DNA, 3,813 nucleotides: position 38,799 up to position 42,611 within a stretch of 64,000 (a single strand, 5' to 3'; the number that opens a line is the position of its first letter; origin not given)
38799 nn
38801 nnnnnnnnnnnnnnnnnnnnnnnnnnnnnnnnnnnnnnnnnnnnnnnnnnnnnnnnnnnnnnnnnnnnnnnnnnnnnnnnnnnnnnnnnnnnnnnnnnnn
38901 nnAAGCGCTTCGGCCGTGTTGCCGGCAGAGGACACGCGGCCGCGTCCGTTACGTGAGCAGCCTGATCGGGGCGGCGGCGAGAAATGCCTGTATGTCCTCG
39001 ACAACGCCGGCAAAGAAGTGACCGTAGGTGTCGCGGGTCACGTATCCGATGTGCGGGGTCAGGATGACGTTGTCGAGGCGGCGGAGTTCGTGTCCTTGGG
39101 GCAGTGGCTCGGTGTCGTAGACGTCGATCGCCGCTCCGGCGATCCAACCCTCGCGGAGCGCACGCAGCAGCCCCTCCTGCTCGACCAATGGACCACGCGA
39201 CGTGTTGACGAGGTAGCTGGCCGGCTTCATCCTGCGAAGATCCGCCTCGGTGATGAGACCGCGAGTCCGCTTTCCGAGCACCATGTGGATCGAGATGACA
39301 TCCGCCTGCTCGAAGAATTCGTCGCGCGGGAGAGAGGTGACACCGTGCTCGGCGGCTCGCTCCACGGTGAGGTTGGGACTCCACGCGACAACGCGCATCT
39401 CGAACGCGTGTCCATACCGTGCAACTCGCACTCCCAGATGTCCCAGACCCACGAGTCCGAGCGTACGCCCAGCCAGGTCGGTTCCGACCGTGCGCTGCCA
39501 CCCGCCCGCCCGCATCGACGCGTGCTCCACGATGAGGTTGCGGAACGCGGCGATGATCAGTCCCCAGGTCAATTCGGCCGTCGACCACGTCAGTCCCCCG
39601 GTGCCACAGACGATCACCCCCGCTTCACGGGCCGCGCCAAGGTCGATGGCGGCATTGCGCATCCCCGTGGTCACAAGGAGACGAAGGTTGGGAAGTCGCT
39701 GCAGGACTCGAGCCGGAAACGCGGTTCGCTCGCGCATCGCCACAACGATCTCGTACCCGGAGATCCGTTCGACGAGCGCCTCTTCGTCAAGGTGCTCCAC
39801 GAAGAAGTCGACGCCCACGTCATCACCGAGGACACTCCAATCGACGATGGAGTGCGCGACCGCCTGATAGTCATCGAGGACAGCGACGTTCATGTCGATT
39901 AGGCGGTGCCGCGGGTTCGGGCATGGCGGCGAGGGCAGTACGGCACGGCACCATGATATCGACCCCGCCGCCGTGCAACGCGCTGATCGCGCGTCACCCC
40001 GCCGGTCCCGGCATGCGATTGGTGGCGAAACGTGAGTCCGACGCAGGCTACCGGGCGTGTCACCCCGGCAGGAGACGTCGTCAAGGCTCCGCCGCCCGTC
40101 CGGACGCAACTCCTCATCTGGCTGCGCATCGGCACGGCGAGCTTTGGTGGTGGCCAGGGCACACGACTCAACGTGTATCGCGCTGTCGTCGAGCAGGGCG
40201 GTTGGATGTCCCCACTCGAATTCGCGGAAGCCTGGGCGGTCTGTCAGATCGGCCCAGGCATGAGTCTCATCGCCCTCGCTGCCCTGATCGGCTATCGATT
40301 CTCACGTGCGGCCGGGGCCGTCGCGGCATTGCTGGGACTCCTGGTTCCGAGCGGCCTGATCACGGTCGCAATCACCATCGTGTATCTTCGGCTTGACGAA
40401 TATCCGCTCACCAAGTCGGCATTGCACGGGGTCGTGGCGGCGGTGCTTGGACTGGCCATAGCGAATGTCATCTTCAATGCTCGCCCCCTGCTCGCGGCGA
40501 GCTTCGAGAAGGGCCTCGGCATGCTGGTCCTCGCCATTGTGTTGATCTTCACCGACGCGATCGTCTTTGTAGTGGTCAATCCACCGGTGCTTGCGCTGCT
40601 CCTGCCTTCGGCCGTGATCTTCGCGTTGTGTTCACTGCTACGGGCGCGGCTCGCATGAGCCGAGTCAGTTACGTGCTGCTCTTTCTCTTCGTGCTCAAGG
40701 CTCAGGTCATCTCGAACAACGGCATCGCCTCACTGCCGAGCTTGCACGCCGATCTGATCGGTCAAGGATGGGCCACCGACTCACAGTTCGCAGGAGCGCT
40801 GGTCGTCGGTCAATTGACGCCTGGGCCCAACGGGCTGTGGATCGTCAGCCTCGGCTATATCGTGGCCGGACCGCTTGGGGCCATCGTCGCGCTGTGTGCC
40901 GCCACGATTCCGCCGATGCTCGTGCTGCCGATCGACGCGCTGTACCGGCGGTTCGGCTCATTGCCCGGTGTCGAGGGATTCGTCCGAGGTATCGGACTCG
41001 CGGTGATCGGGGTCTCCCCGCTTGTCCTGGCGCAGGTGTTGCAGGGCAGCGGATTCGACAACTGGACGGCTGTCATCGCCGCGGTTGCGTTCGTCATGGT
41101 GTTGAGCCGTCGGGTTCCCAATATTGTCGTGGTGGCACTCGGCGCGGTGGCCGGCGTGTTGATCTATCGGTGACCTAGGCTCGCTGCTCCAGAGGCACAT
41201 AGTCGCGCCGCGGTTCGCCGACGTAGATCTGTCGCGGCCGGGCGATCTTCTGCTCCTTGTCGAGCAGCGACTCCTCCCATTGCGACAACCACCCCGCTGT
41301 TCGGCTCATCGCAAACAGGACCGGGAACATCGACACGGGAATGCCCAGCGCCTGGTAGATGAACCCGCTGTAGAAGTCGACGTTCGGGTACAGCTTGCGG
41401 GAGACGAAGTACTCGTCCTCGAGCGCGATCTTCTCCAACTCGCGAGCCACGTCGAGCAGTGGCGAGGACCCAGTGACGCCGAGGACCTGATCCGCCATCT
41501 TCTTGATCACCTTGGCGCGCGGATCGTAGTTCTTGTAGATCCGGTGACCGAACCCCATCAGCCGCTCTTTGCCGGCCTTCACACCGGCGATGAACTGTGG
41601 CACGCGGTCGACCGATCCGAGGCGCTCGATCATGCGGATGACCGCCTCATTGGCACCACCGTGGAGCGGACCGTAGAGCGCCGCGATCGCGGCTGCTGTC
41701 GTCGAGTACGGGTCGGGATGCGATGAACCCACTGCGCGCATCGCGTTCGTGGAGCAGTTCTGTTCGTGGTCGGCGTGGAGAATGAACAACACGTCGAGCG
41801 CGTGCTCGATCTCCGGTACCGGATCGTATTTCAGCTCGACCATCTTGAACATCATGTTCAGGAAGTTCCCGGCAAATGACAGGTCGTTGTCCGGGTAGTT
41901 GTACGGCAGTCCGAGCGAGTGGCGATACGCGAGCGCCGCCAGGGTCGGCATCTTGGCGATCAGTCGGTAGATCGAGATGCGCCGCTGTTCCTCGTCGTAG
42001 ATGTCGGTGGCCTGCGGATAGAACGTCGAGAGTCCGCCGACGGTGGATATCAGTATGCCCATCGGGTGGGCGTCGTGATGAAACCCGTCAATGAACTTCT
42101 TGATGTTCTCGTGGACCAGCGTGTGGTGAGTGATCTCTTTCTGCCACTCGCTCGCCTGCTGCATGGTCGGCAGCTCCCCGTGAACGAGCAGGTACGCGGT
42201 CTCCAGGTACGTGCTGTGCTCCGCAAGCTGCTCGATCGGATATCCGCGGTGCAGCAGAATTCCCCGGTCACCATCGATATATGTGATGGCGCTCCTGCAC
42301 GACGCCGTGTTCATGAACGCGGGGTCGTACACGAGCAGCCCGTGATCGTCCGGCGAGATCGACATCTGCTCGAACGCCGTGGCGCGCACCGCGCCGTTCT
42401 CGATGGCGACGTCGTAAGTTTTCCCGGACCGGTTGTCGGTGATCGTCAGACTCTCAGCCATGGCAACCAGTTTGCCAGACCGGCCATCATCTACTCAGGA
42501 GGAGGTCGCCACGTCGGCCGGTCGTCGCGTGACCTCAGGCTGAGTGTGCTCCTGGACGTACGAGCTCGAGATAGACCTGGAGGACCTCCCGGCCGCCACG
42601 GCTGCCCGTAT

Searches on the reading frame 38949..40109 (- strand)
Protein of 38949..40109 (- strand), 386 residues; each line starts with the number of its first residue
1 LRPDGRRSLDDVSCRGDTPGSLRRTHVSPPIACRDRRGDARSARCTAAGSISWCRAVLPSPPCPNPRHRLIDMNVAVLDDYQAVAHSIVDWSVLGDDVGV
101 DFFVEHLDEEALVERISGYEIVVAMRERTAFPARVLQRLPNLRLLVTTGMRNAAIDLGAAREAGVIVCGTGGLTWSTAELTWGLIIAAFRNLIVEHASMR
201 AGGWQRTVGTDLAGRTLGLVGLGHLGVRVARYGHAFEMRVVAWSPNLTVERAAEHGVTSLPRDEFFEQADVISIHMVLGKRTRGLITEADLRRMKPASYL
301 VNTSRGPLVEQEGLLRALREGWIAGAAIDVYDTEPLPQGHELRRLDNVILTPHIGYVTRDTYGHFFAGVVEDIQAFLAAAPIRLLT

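Call 84: search_protein_families(library=pfam, proteins=[window:38949-40109:-], max_evalue=0.00001)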
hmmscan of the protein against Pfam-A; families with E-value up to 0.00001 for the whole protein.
window:38949-40109:- (386 aa): 2 families
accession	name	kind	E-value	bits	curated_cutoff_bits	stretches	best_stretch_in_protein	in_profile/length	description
PF02826.25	2-Hacid_dh_C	-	3.3e-55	186.7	25.1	1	183-355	2-178/178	D-isomer specific 2-hydroxyacid dehydrogenase, NAD binding domain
PF00389.36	2-Hacid_dh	-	1.1e-10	41.8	24.6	1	99-379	21-126/134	D-isomer specific 2-hydroxyacid dehydrogenase, catalytic domain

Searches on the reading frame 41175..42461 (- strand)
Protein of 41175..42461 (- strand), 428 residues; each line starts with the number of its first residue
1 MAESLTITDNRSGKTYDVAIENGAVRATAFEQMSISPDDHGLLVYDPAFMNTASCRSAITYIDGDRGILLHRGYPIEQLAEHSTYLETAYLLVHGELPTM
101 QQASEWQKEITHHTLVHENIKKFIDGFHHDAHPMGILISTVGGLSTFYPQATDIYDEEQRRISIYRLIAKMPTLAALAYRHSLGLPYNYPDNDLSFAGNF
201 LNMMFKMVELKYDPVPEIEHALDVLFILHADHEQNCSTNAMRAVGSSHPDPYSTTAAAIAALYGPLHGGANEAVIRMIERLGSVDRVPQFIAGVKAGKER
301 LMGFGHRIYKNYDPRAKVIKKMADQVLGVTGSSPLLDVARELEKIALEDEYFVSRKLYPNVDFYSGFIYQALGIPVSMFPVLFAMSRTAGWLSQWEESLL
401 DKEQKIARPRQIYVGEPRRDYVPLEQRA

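Call 84: search_protein_families(library=pfam, proteins=[window:41175-42461:-], max_evalue=0.00001)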
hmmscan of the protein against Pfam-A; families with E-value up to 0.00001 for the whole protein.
window:41175-42461:- (428 aa): 1 family
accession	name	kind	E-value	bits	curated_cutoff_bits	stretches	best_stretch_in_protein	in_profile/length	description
PF00285.26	Citrate_synt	-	3.2e-137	457.8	27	1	49-410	2-357/357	Citrate synthase, C-terminal domain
